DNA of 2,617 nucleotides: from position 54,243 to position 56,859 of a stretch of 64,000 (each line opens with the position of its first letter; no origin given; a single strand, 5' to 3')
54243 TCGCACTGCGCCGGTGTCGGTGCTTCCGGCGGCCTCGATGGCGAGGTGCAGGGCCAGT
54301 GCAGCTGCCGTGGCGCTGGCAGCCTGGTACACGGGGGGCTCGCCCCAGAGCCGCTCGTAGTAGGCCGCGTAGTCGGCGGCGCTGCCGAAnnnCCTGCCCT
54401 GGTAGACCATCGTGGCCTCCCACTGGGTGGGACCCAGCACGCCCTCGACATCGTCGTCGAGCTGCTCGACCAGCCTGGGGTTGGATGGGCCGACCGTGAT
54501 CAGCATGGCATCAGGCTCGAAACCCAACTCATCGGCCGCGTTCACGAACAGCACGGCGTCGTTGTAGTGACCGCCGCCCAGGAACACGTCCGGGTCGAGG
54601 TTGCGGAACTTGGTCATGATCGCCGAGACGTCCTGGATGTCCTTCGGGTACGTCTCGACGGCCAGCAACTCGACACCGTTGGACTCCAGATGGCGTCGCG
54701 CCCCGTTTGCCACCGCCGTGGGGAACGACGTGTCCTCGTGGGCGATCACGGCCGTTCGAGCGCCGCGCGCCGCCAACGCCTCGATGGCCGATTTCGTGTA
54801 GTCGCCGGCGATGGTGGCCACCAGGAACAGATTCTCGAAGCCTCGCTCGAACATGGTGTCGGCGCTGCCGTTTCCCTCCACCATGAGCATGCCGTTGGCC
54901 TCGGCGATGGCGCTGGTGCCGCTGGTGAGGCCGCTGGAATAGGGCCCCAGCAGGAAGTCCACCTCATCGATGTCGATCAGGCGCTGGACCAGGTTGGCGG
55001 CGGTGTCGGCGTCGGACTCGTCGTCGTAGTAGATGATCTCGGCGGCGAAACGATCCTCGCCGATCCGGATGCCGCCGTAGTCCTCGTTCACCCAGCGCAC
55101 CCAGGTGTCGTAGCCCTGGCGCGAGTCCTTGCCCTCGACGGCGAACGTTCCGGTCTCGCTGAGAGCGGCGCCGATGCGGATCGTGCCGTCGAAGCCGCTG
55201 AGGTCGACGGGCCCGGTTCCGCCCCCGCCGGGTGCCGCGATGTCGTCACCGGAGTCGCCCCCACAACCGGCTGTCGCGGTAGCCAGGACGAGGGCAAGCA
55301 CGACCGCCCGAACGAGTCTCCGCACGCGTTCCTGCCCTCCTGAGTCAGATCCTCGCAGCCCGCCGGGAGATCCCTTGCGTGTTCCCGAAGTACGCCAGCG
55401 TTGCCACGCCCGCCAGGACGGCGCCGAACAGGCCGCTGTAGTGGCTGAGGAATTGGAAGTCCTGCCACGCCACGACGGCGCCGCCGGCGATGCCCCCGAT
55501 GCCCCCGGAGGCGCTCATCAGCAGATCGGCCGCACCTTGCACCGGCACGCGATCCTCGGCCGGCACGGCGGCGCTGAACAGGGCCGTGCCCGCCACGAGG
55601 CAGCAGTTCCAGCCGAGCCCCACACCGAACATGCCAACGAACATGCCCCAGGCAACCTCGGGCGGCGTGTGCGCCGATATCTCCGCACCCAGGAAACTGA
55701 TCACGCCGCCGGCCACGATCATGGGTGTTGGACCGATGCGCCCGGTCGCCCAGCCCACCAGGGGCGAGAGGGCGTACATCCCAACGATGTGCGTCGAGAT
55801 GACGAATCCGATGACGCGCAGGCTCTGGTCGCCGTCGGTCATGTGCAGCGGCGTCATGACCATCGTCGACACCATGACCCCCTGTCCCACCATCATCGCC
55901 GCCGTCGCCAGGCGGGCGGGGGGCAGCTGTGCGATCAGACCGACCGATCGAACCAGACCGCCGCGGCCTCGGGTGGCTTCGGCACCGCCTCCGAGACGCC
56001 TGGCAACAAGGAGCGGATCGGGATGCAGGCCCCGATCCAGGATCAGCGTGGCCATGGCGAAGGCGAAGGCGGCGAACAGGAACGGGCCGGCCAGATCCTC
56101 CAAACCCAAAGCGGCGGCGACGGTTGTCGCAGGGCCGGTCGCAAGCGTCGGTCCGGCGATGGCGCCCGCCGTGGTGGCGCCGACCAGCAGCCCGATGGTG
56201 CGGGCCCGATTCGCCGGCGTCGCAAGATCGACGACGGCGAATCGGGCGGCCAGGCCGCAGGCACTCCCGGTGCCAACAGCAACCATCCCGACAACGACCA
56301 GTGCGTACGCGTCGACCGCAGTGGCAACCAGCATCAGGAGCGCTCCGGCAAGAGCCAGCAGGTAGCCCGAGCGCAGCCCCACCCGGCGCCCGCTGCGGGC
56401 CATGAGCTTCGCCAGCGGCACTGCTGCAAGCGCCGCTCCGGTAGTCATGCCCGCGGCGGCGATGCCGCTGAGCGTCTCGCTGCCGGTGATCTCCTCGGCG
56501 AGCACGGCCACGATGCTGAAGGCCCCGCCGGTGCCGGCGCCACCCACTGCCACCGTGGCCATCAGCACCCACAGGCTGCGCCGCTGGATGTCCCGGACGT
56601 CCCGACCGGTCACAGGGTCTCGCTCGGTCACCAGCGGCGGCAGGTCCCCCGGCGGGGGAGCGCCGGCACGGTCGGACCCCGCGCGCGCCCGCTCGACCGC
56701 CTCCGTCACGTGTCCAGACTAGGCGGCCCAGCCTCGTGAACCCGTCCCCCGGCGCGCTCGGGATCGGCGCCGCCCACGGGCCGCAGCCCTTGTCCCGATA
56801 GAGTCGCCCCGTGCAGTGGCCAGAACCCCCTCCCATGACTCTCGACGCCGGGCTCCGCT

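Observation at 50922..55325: Liv-type branched-chain amino acid ABC operon in advanced decay: four of five genes damaged, each by a different lesion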

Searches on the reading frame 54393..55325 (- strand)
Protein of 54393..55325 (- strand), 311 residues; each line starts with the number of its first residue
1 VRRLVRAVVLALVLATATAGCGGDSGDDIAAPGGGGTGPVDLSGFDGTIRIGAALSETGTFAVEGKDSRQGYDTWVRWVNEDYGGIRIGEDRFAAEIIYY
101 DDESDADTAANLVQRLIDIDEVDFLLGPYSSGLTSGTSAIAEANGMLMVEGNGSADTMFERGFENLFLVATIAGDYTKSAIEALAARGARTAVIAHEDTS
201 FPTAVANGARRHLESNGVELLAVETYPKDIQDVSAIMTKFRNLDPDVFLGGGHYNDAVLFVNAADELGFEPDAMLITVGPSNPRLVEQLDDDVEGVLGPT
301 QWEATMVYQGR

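Call 7: find_related_loci(query=window:54393-55325:-, collection=genome_contigs, flank=10000)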
Query window:54393-55325:- (311 aa) in genome_contigs; peptide patterns used: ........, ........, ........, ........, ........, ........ (x = any residue, [..] = any of these).
408 stretches matched a pattern; 91 encode a relative of the query (tblastn E <= 1e-3); the best 80 are kept; 80 distinct loci.
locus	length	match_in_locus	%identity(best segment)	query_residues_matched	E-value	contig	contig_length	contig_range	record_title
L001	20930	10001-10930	83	1-311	3e-173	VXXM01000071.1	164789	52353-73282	MAG: Acidimicrobiia bacterium isolate SB0668_bin_6 NODE_24_length_164789_cov_22.433116, whole genome shotgun sequence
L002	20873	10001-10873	84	20-310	2e-165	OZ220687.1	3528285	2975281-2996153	MAG: Acidimicrobiales bacterium isolate 3e3f92a6-18ad-429f-812c-c77ddcffca8d genome assembly, chromosome: 1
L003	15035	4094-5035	83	1-310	2e-164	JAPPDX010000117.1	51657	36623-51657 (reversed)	MAG: bacterium isolate IRC4_bin_37 NODE_634_length_51657_cov_13.2878, whole genome shotgun sequence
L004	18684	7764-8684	83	2-310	7e-157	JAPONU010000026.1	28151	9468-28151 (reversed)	MAG: bacterium isolate APA_bin_18 c_000000011590, whole genome shotgun sequence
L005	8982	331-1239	77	3-310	1e-152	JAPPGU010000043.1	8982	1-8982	MAG: bacterium isolate RHO1_bin_64 NODE_9767_length_8982_cov_162.770136, whole genome shotgun sequence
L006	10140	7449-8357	76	3-310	3e-152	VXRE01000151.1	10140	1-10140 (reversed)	MAG: Acidimicrobiia bacterium isolate SB0664_bin_25 NODE_3009_length_10140_cov_13.947050, whole genome shotgun sequence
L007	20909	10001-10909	76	3-310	5e-152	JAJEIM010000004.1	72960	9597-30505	MAG: Acidimicrobiia bacterium isolate p16x65bins.30 k141_692195, whole genome shotgun sequence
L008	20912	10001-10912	75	1-310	1e-151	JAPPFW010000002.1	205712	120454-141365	MAG: bacterium isolate RHO1_bin_3 NODE_102_length_205712_cov_32.856236, whole genome shotgun sequence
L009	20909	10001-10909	76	3-310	4e-151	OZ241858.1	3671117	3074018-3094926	MAG: Candidatus Spongiisocius sp. isolate 36f18321-4a0d-4371-a96b-0c675878e5b3 genome assembly, chromosome: 1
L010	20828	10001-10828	79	32-310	4e-150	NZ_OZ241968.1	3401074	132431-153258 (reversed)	MAG: Candidatus Poriferisodalis sp. isolate 67ffa02b-fce9-41a2-8c8f-8bb7e9cfcd4a chromosome 1, complete sequence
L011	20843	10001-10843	78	21-310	1e-149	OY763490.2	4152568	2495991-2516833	MAG: Acidimicrobiales bacterium isolate e420a23f-e807-4b73-8760-6b68b197cd4b genome assembly, chromosome: 1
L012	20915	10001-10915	74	1-310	9e-150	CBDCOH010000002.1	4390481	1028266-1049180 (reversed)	MAG: Candidatus Spongiisociaceae bacterium isolate c8dab69f-a0b8-46d1-84ea-4e70fa3c0124 genome assembly, contig: contig_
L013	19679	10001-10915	75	1-310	7e-149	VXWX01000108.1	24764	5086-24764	MAG: Acidimicrobiaceae bacterium isolate SB0668_bin_28 NODE_926_length_24764_cov_142.534340, whole genome shotgun sequen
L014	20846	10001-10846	79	33-310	2e-149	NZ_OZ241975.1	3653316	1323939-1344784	MAG: Candidatus Poriferisodalis sp. isolate 79460a1b-5495-4fe8-8039-067b752e2255 chromosome 1, complete sequence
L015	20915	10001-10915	74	1-310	4e-149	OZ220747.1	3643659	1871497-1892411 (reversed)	MAG: Acidimicrobiales bacterium isolate 24b51cff-2c1d-4890-b593-b7e190b4cd9e genome assembly, chromosome: 1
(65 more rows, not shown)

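Call 18: search_protein_families(library=pfam, proteins=[L001:14863-17064:+], max_evalue=0.001)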
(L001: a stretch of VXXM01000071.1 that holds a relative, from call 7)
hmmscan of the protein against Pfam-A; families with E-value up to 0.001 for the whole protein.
L001:14863-17064:+ (733 aa): 3 families
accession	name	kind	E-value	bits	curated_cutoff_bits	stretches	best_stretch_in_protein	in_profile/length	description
PF00384.28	Molybdopterin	-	6.1e-29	101.6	24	1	61-481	1-351/353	Molybdopterin oxidoreductase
PF01568.27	Molydop_binding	-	1.1e-22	80.5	26.8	1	606-718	1-102/110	Molydopterin dinucleotide binding domain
PF04879.21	Molybdop_Fe4S4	-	1.2e-07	32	22.7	1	10-52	7-49/55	Molybdopterin oxidoreductase Fe4S4 domain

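Call 19: search_protein_families(library=ncbifam, proteins=[L001:10001-11251:+, L001:11282-12175:+, L001:12186-13250:+, L001:13247-14014:+, L001:14011-14781:+, L001:14863-17064:+], max_evalue=0.00001)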
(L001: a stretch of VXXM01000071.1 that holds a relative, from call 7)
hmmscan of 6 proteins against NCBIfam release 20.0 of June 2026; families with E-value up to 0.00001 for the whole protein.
L001:10001-11251:+ (416 aa): 3 families
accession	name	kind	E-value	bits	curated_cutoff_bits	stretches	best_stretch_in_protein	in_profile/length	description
NF011933.0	PRK15404.1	subfamily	1.3e-21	77.1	477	1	42-381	21-348/370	high-affinity branched-chain amino acid ABC transporter substrate-binding protein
TIGR03407.1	urea_ABC_UrtA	exception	1.6e-14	53.6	492.75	1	48-410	1-357/361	urea ABC transporter substrate-binding protein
TIGR03669.1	urea_ABC_arch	equivalog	1.5e-09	37.4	494.8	1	52-247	5-192/375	urea ABC transporter substrate-binding protein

L001:11282-12175:+ (297 aa): 5 families
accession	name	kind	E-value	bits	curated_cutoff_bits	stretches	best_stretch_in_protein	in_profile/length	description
TIGR03409.1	urea_trans_UrtB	equivalog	7.5e-59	199.8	250.3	1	6-287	2-287/291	urea ABC transporter permease subunit UrtB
TIGR03622.1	urea_t_UrtB_arc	equivalog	5.7e-37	127.5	374.25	1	21-285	17-276/284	urea ABC transporter, permease protein UrtB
NF008011.0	PRK10740.1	equivalog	5.4e-34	118.2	379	1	3-286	7-300/308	high-affinity branched-chain amino acid ABC transporter permease LivH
NF007067.0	PRK09512.1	equivalog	7.7e-10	38.5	398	1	8-279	46-316/321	ribose ABC transporter permease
TIGR03408.1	urea_trans_UrtC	equivalog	1.6e-07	31.4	296.2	0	139-285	166-310/313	urea ABC transporter permease subunit UrtC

L001:12186-13250:+ (354 aa): 8 families
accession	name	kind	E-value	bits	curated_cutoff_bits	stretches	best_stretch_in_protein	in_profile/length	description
TIGR03408.1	urea_trans_UrtC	equivalog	1.3e-32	113.8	296.2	1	106-319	90-313/313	urea ABC transporter permease subunit UrtC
TIGR03727.1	urea_t_UrtC_arc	equivalog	5e-26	91.5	575.55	1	139-323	167-344/369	urea ABC transporter, permease protein UrtC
NF008450.0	PRK11301.1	subfamily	6.3e-23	81.9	366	2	171-319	262-408/418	high-affinity branched-chain amino acid ABC transporter permease LivM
TIGR03409.1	urea_trans_UrtB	equivalog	1.8e-13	50.8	250.3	1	49-317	12-286/291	urea ABC transporter permease subunit UrtB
TIGR03622.1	urea_t_UrtB_arc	equivalog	3.6e-09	36.3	374.25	1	51-321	14-281/284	urea ABC transporter, permease protein UrtB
NF008011.0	PRK10740.1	equivalog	1.4e-08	34.7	379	1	184-318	168-301/308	high-affinity branched-chain amino acid ABC transporter permease LivH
NF007067.0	PRK09512.1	equivalog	3e-06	26.7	398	1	178-301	176-302/321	ribose ABC transporter permease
NF011961.0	PRK15432.1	equivalog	5.8e-06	25.8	388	1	24-308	12-301/344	autoinducer 2 ABC transporter permease LsrC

L001:13247-14014:+ (255 aa): 178 families (the best 25 are shown)
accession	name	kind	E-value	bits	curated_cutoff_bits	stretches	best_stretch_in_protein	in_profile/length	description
TIGR03411.1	urea_trans_UrtD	equivalog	5.3e-61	206.4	304.1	1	4-245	2-241/242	urea ABC transporter ATP-binding protein UrtD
NF008449.1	PRK11300.1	equivalog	4.7e-60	203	362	1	3-246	4-254/255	high-affinity branched-chain amino acid ABC transporter ATP-binding protein LivG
TIGR04406.1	LPS_export_lptB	equivalog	2.7e-49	167.6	240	1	5-246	2-235/239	LPS export ABC transporter ATP-binding protein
TIGR01188.1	drrA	subfamily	1.9e-45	155.5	312.45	1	12-234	1-212/302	daunorubicin resistance ABC transporter, ATP-binding protein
TIGR03410.1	urea_trans_UrtE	equivalog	5e-45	153.7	285.8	1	6-236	2-222/230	urea ABC transporter ATP-binding subunit UrtE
TIGR03864.1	PQQ_ABC_ATP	hypoth_equivalog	8.8e-41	139.9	302.25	1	5-237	2-223/236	ABC transporter, ATP-binding subunit, PQQ-dependent alcohol dehydrogenase system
NF008144.0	PRK10895.1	equivalog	1.1e-40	139.6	381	1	3-246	2-237/241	LPS export ABC transporter ATP-binding protein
TIGR02315.1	ABC_phnC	equivalog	3.9e-38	131.2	266.1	1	5-236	2-236/243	phosphonate ABC transporter ATP-binding protein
TIGR03005.1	ectoine_ehuA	equivalog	3.9e-36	124.5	345.4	1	7-237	3-238/252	ectoine/hydroxyectoine ABC transporter ATP-binding protein EhuA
TIGR00968.1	3a0106s01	subfamily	7.1e-35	120.6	342.75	1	9-238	5-223/237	sulfate ABC transporter ATP-binding protein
NF010060.0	PRK13537.1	equivalog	7.5e-34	117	521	1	2-243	13-246/314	nodulation factor ABC transporter ATP-binding protein NodI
NF007027.0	PRK09493.1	equivalog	2e-33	115.8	379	1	5-238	2-228/240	glutamine ABC transporter ATP-binding protein GlnQ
NF047930.1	ABC_ATP_B6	equivalog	4.4e-33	114.7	670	1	5-234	3-224/510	putative B6 ABC transporter ATP-binding protein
NF010069.0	PRK13549.1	equivalog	4.5e-33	114.5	699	1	2-237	3-234/513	xylose ABC transporter ATP-binding protein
NF033858.1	ABC2_perm_RbbA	equivalog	1.4e-32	112.6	1050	1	5-235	267-486/909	ribosome-associated ATPase/putative transporter RbbA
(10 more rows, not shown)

L001:14011-14781:+ (256 aa): 182 families (the best 25 are shown)
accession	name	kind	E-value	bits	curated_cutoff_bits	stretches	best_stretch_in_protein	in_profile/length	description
NF008626.0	PRK11614.1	equivalog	1.8e-68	230.6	441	1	19-254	5-236/237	high-affinity branched-chain amino acid ABC transporter ATP-binding protein LivF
TIGR03410.1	urea_trans_UrtE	equivalog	1.8e-60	204.3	285.8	1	20-250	1-226/230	urea ABC transporter ATP-binding subunit UrtE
TIGR04406.1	LPS_export_lptB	equivalog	4.1e-50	170.3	240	1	20-254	2-234/239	LPS export ABC transporter ATP-binding protein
TIGR01188.1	drrA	subfamily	3.9e-40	138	312.45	1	35-242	8-211/302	daunorubicin resistance ABC transporter, ATP-binding protein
NF008449.1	PRK11300.1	equivalog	1.1e-39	136.2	362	1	18-254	4-253/255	high-affinity branched-chain amino acid ABC transporter ATP-binding protein LivG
NF008144.0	PRK10895.1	equivalog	3e-39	134.9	381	1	29-254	12-236/241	LPS export ABC transporter ATP-binding protein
TIGR03265.1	PhnT2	equivalog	3.6e-38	131.7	457.7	1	19-242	4-222/353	putative 2-aminoethylphosphonate ABC transporter ATP-binding protein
TIGR03864.1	PQQ_ABC_ATP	hypoth_equivalog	3.3e-36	124.9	302.25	1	20-248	2-225/236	ABC transporter, ATP-binding subunit, PQQ-dependent alcohol dehydrogenase system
TIGR03411.1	urea_trans_UrtD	equivalog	9.3e-36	123.7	304.1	1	19-254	2-241/242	urea ABC transporter ATP-binding protein UrtD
NF011967.0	PRK15439.1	equivalog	1.2e-33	116.3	586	1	16-243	8-228/510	autoinducer 2 ABC transporter ATP-binding protein LsrA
NF040840.2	tungstate_WtpC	equivalog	1.7e-33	116.4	440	1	36-244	16-220/347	tungstate ABC transporter ATP-binding protein WtpC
NF006987.0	PRK09452.1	equivalog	7.7e-33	113.7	482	1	15-241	13-234/378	spermidine/putrescine ABC transporter ATP-binding protein PotA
TIGR00968.1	3a0106s01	subfamily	8.6e-33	113.8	342.75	1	30-243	10-219/237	sulfate ABC transporter ATP-binding protein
TIGR02315.1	ABC_phnC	equivalog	1.1e-32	113.4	266.1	1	19-247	1-237/243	phosphonate ABC transporter ATP-binding protein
NF008653.0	PRK11650.1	subfamily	5e-31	108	432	1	20-241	4-221/357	sn-glycerol-3-phosphate ABC transporter ATP-binding protein UgpC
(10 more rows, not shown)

L001:14863-17064:+ (733 aa): 22 families
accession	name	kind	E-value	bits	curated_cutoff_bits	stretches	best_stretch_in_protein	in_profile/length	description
TIGR01591.1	Fdh-alpha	equivalog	4.6e-50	170.4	666.25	2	10-308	2-295/672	formate dehydrogenase subunit alpha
NF047855.1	AssmNtatRedNasC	equivalog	4.4e-38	131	1100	2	10-300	24-312/708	assimilatory nitrate reductase catalytic subunit NasC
NF012032.0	PRK15488.1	equivalog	2.1e-36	125.2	694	1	10-331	47-362/759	thiosulfate reductase PhsA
NF041783.2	mnquin_red_QrcB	equivalog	4e-35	121.1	440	1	10-446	56-463/695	menaquinone reductase molybdopterin-binding-like subunit QrcB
TIGR02166.1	dmsA_ynfE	subfamily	2.2e-32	112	777.7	2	14-247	53-295/794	DMSO/selenate family reductase complex A subunit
TIGR00509.1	bisC_fam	subfamily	3.4e-26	91.7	1017.55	2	68-326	65-339/772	molybdopterin guanine dinucleotide-containing S/N-oxide reductase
NF041885.1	selenate_YnfE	exception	9.9e-25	86.5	1675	1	15-256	58-311/805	selenate/tellurate reductase subunit YnfE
NF041714.1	arsenate_red_ArrA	equivalog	4.1e-24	84.8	1600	1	9-241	53-286/848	arsenate respiratory reductase molybdopterin-containing subunit ArrA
NF041884.1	selenate_YnfF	exception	3.4e-23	81.5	1650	1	44-254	88-302/798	selenate/tellurate reductase subunit YnfF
NF011566.1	PRK14990.1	exception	5.5e-22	77.6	1600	1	44-256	102-324/814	dimethylsulfoxide reductase subunit A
TIGR03479.1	DMSO_red_II_alp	subfamily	5.1e-20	71.2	984.75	1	42-246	103-302/913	molybdopterin-dependent oxidoreductase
NF041323.1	Nitr_red_NasA_Halo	equivalog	4.5e-18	65.1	1000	1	18-435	7-426/673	assimilatory nitrate reductase NasA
TIGR02164.1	torA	equivalog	4.8e-14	51.4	1465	0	199-329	255-391/824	trimethylamine-N-oxide reductase TorA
NF011682.0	PRK15102.1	equivalog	1.6e-13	49.7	909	0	198-329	258-395/829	trimethylamine-N-oxide reductase TorA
NF005895.0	PRK07860.1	equivalog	2.1e-13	49.2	802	0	593-682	690-778/811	NADH-quinone oxidoreductase subunit G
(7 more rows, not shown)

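Call 46: search_solved_structures(query=L001:10001-11251:+, max_evalue=0.00001)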
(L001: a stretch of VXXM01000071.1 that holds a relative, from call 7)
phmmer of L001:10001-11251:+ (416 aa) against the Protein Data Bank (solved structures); distinct sequences matched with E-value up to 0.00001: 28.
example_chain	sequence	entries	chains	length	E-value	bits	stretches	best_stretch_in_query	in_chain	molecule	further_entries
8wch_A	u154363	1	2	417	9.7e-24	86.9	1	50-414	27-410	Probable Leu/Ile/Val-binding protein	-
3ip5_A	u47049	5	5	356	9.6e-16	60.5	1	47-381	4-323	ABC transporter, substrate binding protein (Amino acid)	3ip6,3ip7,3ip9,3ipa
3ipc_A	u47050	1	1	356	5.8e-15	58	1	47-381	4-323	ABC transporter, substrate binding protein (Amino acid)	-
2lbp_A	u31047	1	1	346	1.2e-13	53.6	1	68-390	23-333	LEUCINE-BINDING PROTEIN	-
1usg_A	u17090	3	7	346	1.5e-13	53.3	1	83-390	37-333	LEUCINE-SPECIFIC BINDING PROTEIN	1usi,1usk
3td9_A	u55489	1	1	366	9.3e-13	50.7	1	94-382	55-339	Branched chain amino acid ABC transporter, periplasmic amino acid-binding protein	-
7ylt_B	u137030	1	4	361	8.8e-12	47.5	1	93-354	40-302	Putative ABC transporter, substrate-binding protein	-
3i09_A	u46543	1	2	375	9.6e-12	47.4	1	70-373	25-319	Periplasmic branched-chain amino acid-binding protein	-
4n0q_A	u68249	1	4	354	1.3e-11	47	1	48-398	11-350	Leu/Ile/Val-binding protein homolog 3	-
7s6f_A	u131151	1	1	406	5.3e-11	44.9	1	36-391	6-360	Putative urea ABC transporter, urea binding protein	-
4mlc_A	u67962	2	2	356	1.1e-10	43.9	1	69-388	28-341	Extracellular ligand-binding receptor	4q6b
8tg1_A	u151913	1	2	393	1.6e-10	43.4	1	95-386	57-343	Extracellular ligand-binding receptor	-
4obb_A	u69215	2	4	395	3.1e-10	42.4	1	45-336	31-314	Amino acid/amide ABC transporter substrate-binding protein, HAAT family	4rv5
4nqr_A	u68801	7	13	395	3.3e-10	42.3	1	45-336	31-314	Amino acid/amide ABC transporter substrate-binding protein, HAAT family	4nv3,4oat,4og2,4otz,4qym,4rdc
4gnr_A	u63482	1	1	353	6.8e-10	41.3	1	46-306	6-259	ABC transporter substrate-binding protein-branched chain amino acid transport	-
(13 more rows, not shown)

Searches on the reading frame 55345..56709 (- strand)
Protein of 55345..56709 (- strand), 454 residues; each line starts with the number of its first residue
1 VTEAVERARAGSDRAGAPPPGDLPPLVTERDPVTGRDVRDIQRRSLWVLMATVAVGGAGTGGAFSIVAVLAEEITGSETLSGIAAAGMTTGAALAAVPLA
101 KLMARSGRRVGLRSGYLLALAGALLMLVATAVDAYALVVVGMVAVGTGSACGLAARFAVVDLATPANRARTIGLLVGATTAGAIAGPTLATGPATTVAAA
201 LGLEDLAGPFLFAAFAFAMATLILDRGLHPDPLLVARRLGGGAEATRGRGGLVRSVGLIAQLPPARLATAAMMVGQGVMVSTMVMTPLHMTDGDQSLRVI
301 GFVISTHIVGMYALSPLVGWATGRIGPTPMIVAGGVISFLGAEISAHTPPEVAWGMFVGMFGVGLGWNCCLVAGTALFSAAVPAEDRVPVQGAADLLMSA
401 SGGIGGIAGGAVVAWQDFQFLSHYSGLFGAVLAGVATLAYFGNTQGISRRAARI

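Call 18: search_protein_families(library=pfam, proteins=[window:55345-56709:-], max_evalue=0.001)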
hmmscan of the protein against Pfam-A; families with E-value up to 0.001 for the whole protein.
window:55345-56709:- (454 aa): 2 families
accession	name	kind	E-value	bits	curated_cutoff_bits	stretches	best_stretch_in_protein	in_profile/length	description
PF07690.21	MFS_1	-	7.3e-19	68.3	33.4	2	52-289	4-228/347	Major Facilitator Superfamily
PF13347.12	MFS_2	-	1.3e-07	31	27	1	43-218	223-404/427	MFS/sugar transport protein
